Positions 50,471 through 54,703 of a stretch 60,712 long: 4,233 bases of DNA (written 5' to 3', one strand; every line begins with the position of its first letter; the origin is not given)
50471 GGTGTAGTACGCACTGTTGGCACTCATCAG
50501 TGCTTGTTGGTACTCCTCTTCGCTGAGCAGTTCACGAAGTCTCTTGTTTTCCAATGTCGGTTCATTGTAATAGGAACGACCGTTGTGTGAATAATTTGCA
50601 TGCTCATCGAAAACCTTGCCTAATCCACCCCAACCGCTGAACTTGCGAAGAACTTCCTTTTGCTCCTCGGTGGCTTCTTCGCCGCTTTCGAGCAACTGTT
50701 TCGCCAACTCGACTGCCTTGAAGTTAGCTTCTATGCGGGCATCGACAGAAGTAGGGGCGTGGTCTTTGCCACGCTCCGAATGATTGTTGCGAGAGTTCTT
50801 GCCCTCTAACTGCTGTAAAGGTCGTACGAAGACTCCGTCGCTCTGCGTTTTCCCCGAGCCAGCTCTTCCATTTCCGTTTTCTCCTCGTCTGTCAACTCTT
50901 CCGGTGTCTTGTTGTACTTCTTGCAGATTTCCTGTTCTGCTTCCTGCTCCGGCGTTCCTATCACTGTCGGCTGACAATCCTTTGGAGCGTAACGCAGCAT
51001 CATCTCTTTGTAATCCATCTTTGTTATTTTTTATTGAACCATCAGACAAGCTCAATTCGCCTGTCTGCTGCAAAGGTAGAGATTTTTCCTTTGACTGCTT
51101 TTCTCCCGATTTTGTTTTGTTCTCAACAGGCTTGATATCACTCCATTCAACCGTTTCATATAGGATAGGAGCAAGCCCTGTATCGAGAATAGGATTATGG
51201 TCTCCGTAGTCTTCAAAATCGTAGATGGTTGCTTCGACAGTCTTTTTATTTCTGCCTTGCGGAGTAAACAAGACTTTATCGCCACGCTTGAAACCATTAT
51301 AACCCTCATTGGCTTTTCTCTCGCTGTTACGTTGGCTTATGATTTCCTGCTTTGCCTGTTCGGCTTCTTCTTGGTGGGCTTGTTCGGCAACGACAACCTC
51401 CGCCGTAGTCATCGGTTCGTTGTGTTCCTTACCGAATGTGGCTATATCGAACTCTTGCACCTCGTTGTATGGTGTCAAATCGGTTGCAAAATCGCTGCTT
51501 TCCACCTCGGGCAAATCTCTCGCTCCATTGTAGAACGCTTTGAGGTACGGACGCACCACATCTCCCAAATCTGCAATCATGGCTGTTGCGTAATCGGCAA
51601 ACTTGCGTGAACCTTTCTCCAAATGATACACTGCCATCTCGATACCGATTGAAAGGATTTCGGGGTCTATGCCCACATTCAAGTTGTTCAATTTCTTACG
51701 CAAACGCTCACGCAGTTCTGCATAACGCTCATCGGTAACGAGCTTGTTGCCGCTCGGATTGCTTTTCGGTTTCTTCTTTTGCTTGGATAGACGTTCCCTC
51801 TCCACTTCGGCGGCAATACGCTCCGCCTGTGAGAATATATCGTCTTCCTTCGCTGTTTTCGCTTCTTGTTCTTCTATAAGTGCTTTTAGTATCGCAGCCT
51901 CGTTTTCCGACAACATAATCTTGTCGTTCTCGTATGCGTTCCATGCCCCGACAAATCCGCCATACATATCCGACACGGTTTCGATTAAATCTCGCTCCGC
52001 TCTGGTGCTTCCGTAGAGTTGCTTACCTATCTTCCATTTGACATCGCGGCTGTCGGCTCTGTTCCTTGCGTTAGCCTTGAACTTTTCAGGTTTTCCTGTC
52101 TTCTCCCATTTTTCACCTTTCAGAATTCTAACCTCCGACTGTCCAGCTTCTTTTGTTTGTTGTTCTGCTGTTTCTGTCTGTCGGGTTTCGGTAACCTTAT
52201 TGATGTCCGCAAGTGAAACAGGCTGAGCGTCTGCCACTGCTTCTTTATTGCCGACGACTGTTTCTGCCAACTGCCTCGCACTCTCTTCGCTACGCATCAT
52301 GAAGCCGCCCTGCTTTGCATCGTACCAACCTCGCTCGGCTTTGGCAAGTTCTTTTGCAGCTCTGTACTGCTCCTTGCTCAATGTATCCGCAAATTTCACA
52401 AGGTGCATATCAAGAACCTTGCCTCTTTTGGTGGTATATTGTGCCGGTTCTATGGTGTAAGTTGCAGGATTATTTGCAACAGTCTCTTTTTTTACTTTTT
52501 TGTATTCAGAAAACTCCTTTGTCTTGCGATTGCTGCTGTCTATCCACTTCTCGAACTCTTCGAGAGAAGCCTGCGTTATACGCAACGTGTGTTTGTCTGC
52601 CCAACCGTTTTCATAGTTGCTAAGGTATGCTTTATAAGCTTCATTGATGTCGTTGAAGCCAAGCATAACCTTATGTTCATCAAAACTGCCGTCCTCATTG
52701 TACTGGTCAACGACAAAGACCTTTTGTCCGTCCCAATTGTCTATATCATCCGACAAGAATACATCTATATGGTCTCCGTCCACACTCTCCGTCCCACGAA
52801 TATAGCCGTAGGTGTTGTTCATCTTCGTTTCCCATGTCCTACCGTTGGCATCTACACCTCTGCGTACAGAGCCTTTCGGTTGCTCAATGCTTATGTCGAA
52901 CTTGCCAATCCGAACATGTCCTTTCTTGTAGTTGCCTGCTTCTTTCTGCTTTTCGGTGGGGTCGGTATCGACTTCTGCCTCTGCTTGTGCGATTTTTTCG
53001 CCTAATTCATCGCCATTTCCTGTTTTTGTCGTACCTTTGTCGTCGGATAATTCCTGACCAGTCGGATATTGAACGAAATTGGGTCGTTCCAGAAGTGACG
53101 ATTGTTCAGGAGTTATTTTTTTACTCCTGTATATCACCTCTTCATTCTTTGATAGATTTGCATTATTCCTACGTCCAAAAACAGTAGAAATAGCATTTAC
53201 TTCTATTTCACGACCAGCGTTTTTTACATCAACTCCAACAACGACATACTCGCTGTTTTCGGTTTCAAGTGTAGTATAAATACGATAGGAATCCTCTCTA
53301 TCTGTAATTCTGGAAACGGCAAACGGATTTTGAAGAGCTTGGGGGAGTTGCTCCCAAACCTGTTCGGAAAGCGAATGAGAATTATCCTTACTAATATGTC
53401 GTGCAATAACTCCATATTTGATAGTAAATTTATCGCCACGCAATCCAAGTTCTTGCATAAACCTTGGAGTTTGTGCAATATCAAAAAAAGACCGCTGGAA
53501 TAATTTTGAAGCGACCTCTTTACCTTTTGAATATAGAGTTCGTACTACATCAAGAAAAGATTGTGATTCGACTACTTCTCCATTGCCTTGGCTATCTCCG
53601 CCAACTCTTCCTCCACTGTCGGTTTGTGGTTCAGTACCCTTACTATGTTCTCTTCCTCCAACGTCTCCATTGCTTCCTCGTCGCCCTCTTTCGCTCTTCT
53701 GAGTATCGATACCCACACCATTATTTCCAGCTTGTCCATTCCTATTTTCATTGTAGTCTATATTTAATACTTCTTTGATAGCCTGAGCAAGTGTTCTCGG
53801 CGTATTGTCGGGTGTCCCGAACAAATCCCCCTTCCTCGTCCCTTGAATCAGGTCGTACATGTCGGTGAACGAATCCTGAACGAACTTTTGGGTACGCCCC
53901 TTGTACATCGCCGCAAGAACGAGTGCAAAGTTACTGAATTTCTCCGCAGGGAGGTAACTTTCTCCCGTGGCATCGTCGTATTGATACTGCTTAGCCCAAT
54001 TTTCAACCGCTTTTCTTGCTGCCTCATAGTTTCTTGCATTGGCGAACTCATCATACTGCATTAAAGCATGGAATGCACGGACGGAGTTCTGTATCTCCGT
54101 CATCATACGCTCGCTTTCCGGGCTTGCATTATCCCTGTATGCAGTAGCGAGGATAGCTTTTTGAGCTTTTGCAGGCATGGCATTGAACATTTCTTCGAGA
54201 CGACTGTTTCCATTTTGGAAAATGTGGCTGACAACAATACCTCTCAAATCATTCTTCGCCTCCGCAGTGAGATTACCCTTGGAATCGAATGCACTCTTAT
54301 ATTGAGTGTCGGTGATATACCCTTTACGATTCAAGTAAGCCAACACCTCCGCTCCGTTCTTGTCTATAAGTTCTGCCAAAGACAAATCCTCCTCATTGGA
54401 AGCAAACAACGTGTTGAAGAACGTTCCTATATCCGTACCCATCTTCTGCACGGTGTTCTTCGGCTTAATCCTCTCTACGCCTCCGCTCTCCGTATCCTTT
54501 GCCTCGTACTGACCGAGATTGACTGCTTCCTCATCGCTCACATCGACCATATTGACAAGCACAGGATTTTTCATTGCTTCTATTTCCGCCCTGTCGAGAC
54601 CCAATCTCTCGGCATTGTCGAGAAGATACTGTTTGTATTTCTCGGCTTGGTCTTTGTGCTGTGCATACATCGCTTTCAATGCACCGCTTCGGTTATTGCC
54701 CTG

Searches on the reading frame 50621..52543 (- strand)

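Call 82: search_protein_families(library=pfam, proteins=[window:50621-52543:-], max_evalue=1)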
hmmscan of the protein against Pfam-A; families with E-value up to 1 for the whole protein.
window:50621-52543:- (641 aa): 2 families
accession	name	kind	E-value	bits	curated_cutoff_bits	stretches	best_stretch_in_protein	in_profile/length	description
PF00166.26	Cpn10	-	0.09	13.3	21.1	1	375-441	16-81/93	Chaperonin 10 Kd subunit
PF20023.5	WSLR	-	0.71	10.7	27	1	610-630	5-25/39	Wolframin Sel1-like repeat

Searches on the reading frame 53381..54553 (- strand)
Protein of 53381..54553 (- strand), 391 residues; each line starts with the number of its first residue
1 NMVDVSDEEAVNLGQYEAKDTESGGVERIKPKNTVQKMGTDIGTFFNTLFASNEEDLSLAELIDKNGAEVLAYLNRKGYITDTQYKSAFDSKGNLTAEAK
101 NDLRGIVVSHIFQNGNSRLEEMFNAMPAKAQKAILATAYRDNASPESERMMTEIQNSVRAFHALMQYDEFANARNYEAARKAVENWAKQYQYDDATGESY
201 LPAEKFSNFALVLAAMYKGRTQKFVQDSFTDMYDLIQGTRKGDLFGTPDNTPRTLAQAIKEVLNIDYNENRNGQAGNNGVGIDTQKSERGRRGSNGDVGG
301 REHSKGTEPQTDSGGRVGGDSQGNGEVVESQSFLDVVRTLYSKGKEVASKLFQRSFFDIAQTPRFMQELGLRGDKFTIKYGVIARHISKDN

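Call 82: search_protein_families(library=pfam, proteins=[window:53381-54553:-], max_evalue=1)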
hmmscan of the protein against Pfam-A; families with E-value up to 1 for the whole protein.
window:53381-54553:- (391 aa): 3 families
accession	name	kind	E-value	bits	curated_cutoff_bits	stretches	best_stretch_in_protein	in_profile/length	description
PF10056.14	DUF2293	-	0.0074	16.8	25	1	119-185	2-75/85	Uncharacterized conserved protein (DUF2293)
PF24548.1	EF_EFCAB10_C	-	0.05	13.7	32.5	0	76-93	14-31/60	EFCAB10, C-terminal EF-hand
PF08269.17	dCache_2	-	0.29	10.7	26.5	0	143-205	39-103/298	Cache domain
